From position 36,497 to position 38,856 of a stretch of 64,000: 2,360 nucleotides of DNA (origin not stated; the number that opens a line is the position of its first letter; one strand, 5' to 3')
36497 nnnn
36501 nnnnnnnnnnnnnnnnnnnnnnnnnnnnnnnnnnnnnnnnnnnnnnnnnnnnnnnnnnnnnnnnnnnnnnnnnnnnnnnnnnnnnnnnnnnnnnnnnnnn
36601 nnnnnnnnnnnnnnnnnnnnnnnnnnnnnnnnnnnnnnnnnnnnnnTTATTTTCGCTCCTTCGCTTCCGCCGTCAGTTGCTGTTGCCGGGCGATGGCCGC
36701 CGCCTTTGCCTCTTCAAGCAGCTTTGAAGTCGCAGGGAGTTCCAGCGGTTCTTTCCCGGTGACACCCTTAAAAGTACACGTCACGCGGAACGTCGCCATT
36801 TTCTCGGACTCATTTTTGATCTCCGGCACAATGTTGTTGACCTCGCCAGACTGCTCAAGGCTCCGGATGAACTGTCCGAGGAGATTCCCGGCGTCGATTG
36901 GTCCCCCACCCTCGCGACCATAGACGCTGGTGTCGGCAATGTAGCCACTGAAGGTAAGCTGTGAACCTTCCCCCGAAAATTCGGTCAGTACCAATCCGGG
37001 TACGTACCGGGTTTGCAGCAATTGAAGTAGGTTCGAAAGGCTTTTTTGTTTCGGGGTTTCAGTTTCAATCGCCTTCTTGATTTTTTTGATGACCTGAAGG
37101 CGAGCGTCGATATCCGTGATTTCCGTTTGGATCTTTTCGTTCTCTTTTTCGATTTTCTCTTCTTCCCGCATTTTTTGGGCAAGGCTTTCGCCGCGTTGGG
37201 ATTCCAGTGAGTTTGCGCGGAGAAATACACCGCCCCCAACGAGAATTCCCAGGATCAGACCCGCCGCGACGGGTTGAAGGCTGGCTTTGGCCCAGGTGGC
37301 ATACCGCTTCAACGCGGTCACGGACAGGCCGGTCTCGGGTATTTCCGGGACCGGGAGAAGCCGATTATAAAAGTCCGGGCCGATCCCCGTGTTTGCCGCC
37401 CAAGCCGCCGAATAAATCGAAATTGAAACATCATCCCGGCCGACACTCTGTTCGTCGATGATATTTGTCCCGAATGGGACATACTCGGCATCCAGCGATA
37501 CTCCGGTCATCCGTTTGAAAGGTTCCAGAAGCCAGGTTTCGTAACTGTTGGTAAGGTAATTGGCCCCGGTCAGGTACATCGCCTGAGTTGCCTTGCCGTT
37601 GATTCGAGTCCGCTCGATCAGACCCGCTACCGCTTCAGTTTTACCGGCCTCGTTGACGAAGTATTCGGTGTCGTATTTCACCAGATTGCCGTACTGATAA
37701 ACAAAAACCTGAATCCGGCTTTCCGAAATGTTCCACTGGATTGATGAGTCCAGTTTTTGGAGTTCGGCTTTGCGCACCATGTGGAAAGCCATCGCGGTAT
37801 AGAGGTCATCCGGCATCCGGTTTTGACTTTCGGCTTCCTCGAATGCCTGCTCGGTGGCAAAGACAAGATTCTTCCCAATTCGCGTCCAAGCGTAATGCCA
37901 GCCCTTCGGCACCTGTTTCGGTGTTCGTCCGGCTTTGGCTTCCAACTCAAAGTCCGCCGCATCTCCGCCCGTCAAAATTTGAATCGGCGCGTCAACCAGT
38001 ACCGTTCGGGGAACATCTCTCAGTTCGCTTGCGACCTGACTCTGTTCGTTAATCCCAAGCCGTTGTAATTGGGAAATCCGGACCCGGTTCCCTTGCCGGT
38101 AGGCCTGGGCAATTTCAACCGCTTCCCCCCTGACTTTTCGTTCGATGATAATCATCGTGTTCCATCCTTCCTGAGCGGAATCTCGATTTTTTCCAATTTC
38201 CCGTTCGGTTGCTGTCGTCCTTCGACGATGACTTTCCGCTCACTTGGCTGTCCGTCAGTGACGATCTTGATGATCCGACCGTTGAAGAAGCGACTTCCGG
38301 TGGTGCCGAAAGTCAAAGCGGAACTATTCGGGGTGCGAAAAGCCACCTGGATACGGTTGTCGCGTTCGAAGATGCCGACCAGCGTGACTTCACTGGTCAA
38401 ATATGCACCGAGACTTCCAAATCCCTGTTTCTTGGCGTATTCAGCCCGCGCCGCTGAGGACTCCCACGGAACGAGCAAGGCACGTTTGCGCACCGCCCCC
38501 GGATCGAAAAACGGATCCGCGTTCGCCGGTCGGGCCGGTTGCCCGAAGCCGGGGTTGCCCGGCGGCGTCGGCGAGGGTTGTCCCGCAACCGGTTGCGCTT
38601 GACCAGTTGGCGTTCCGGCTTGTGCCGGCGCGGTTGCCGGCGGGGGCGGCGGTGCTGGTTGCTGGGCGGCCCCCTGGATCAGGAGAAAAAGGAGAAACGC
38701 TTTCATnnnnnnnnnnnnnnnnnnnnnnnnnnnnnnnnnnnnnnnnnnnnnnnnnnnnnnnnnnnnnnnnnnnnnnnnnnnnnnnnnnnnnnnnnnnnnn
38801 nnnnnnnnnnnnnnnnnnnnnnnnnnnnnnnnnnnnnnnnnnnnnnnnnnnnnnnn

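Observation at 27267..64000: Sigma-54-controlled chimeric transfer apparatus: Trb-type T4SS components (VirB2-B6) followed by a secretin/GspE/GspF/GspL-M/PilT module with no VirB7-B11 or VirD4 in view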

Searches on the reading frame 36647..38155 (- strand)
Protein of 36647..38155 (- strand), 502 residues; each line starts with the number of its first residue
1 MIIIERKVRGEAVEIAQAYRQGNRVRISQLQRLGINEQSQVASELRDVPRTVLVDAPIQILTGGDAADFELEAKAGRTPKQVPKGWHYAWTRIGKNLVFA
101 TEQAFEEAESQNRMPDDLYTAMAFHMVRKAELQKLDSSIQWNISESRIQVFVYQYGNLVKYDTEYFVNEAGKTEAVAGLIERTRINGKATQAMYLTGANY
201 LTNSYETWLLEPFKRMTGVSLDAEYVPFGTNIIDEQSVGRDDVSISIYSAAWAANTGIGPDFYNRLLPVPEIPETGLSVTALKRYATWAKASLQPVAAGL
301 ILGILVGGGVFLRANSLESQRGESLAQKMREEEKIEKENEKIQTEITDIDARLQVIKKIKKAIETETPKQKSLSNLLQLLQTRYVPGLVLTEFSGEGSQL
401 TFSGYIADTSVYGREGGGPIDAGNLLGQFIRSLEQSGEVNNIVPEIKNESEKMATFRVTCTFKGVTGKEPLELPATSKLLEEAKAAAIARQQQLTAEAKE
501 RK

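Call 3: search_protein_families(library=pfam, proteins=[window:36647-38155:-], max_evalue=0.01)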
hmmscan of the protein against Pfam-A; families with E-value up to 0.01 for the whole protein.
window:36647-38155:- (502 aa): 1 family
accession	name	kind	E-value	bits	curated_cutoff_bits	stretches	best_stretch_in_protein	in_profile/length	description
PF17561.7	TssO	-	0.0051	17.4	29.2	1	303-360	21-78/148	Type VI secretion system, TssO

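Call 6: search_protein_families(library=ncbifam, proteins=[window:36647-38155:-], max_evalue=0.1)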
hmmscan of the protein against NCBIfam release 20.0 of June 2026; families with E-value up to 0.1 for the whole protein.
window:36647-38155:- (502 aa): 1 family
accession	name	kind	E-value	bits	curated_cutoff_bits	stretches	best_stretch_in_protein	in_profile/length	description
NF033928.1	alph_xenorhab_A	subfamily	0.0082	15.5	125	1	283-360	202-278/339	alpha-xenorhabdolysin family binary toxin subunit A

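Call 77: search_protein_representatives(protein=window:36647-38155:-)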
Query: 502 residues. Proteins with E-value up to 0.001 (for the whole library): 10; up to 1e-10: 6; up to 1e-30: 1. The best 10 are listed.
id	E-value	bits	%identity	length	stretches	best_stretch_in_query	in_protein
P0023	6.3e-185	631.8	58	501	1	1-502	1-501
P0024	4.5e-20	88.3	26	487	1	43-464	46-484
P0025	1.3e-17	80.2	25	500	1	3-483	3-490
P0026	5.0e-16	75.0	26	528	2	74-418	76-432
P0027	2.9e-12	62.6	26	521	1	49-484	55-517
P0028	5.1e-12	61.7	23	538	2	217-486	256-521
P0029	5.0e-09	51.9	25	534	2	58-420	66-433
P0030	5.1e-07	45.3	28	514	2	296-486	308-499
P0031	1.1e-05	40.8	26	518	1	113-482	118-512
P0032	2.1e-05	39.9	24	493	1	144-474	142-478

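Call 78: find_encoding_contigs(protein=P0024, flank=10000, max_places=2)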
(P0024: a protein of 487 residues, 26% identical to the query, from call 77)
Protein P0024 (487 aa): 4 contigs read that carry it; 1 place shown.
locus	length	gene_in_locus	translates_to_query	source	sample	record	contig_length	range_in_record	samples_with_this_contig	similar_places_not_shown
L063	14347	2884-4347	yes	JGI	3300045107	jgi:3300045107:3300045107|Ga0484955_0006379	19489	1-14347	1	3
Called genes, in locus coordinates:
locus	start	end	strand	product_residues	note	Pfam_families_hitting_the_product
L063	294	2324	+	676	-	PF07660:STN (faint), PF03958:Secretin_N, PF00263:Secretin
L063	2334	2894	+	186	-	-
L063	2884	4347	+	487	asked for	-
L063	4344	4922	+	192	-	-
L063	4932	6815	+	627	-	PF00437:T2SSE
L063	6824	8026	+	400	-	PF00482:T2SSF (faint)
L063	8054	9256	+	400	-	-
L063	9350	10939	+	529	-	PF00270:DEAD, PF04851:ResIII, PF18766:SWI2_SNF2 (weak), PF00271:Helicase_C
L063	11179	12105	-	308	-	PF00072:Response_reg, PF04471:Mrr_cat (weak)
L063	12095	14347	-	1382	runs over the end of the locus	PF05729:NACHT, PF13646:HEAT_2, PF13646:HEAT_2, PF13513:HEAT_EZ (weak), PF13646:HEAT_2, PF00512:HisKA (weak), PF02518:HATPase_c, PF14501:HATPase_c_5 (weak), +17 more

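Call 79: find_encoding_contigs(protein=P0025, flank=10000, max_places=2)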
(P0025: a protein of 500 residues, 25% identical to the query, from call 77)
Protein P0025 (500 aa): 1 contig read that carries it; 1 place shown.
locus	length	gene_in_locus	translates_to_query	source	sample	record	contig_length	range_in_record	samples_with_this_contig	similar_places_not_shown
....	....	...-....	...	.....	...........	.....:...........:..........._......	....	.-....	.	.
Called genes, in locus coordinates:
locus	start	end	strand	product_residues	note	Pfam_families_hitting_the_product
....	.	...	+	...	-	?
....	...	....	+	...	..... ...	-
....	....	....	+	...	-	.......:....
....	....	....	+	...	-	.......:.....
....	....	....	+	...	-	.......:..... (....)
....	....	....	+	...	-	?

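Call 81: find_encoding_contigs(protein=P0026, flank=10000, max_places=3)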
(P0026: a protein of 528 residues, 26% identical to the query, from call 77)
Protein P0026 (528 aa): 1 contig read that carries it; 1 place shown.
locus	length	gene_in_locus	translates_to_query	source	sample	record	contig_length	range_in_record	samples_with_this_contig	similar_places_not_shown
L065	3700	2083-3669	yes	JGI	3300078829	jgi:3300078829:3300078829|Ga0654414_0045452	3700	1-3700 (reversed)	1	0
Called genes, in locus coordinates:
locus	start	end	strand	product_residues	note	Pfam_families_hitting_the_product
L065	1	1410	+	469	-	?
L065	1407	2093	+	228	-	-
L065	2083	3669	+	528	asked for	-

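Call 91: predict_structure(alignment_id=A7)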
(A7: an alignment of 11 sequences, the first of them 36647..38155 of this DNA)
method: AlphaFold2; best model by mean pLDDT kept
length: 502 residues; sequences in the alignment: 11
mean_pLDDT: 80.8   pTM: 0.55
mean pLDDT of the five models: 80.8, 80.2, 77.6, 77.3, 76.5
residues with pLDDT >= 90: 176; 70-90: 233; 50-70: 61; < 50: 32
segments of 3 or more residues with pLDDT < 50: 273-278, 288-290, 292-294, 297-300, 500-502
pLDDT, mean of each block of 10 residues (from residue 1): 89 91 90 81 78 93 90 90 93 94 77 94 92 93 92 95 89 93 92 88 86 93 87 88 91 92 89 47 50 47 52 50 62 74 75 74 70 77 84 80 87 76 88 86 88 88 69 66 74 65 42
secondary structure, 60 per line:
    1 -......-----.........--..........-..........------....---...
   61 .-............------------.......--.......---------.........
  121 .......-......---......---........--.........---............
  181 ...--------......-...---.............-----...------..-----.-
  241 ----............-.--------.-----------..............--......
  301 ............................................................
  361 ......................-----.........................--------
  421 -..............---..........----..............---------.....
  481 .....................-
elements in order: E2-7 E13-21 E24-33 H35-44 E51-54 E58-61 H63-74 E87-93 E96-102 E112-115 H116-127 H129-134 E138-143 E147-154 E157-165 H169-183 E192-197 H205-217 E223-225 H245-256 H279-292 H295-382 E388-407 H408-412 H422-435 E439-448 E453-466 H476-501

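Call 93: fold_search(model_id=the predicted structure, library=pdb)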
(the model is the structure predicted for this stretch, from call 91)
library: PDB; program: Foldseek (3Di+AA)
matches with E <= 10: 1501; with E <= 0.001: 86
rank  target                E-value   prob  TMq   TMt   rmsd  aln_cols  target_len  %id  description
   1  5eou_B                1.5e-09  1.00  0.33  0.44   7.1       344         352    9  Pseudomonas aeruginosa PilM:PilN1-12 bound to ATP (released 2016-04-27)
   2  3hrg                  1.6e-09  1.00  0.32  0.56   6.5       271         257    7  Crystal structure of Bacteroides thetaiotaomicron BT_3980, protein with actin-like ATPase fold and unknown function (NP_ (released 2009-06-23)
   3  5eq6_A                4.9e-09  1.00  0.33  0.43   7.9       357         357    9  Pseudomonas aeruginosa PilM bound to AMP-PNP (released 2016-04-27)
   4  5eou_A                1.5e-08  1.00  0.33  0.46   6.6       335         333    8  Pseudomonas aeruginosa PilM:PilN1-12 bound to ATP (released 2016-04-27)
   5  3jc8_Ma               1.5e-08  1.00  0.31  0.41   6.8       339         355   12  Architectural model of the type IVa pilus machine in a piliated state (released 2016-03-16)
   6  5eox_A                1.8e-08  1.00  0.31  0.42   8.3       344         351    9  Pseudomonas aeruginosa PilM bound to ADP (released 2016-04-27)
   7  5eoy_A                2.0e-08  1.00  0.33  0.43   8.1       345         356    9  Pseudomonas aeruginosa SeMet-PilM bound to ADP (released 2016-04-27)
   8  5eox_B                2.0e-08  1.00  0.31  0.41  10.4       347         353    9  Pseudomonas aeruginosa PilM bound to ADP (released 2016-04-27)
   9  5eoy_B                5.3e-08  1.00  0.32  0.42   8.1       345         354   10  Pseudomonas aeruginosa SeMet-PilM bound to ADP (released 2016-04-27)
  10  2ych_A                1.5e-07  1.00  0.34  0.47   8.5       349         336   11  PilM-PilN type IV pilus biogenesis complex (released 2011-05-11)
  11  3wt0_D                8.2e-07  1.00  0.32  0.41   8.0       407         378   10  Crystal Structure Analysis of Cell Division Protein (released 2015-04-29)
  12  5eq6_B                8.6e-07  1.00  0.31  0.42   8.1       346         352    9  Pseudomonas aeruginosa PilM bound to AMP-PNP (released 2016-04-27)
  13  4a2b                  1.7e-06  1.00  0.29  0.36   9.4       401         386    8  Thermotoga maritima FtsA with ATP gamma S (released 2012-04-25)
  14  4a2a_A                1.7e-06  1.00  0.27  0.34  10.4       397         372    7  Thermotoga maritima FtsA:FtsZ(336-351) (released 2012-04-25)
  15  3wt0_C                1.9e-06  1.00  0.32  0.41   7.8       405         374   10  Crystal Structure Analysis of Cell Division Protein (released 2015-04-29)
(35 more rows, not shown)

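Call 104: search_protein_families(library=pfam, proteins=[L063:8054-9256:+, L063:2334-2894:+], max_evalue=1)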
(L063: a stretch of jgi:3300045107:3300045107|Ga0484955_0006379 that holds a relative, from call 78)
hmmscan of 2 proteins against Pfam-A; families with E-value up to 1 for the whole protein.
L063:8054-9256:+ (400 aa): 1 family
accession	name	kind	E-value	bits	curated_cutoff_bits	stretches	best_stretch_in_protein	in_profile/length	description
PF13676.11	TIR_2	-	0.18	12.7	28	1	276-381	8-110/122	TIR domain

L063:2334-2894:+ (186 aa): 0 families

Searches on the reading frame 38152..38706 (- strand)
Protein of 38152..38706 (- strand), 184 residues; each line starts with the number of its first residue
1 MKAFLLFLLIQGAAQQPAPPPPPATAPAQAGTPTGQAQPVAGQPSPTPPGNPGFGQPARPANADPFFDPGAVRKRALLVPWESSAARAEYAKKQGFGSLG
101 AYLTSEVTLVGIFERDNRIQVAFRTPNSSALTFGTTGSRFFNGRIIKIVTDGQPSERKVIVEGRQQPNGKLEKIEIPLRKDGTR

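Call 3: search_protein_families(library=pfam, proteins=[window:38152-38706:-], max_evalue=0.01)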
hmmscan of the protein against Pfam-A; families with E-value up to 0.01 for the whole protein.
window:38152-38706:- (184 aa): 0 families

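Call 6: search_protein_families(library=ncbifam, proteins=[window:38152-38706:-], max_evalue=0.1)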
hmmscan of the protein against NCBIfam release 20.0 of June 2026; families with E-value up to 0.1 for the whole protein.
window:38152-38706:- (184 aa): 0 families

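Call 104: search_protein_families(library=pfam, proteins=[window:38152-38706:-], max_evalue=1)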
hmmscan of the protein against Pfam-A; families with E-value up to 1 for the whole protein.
window:38152-38706:- (184 aa): 0 families
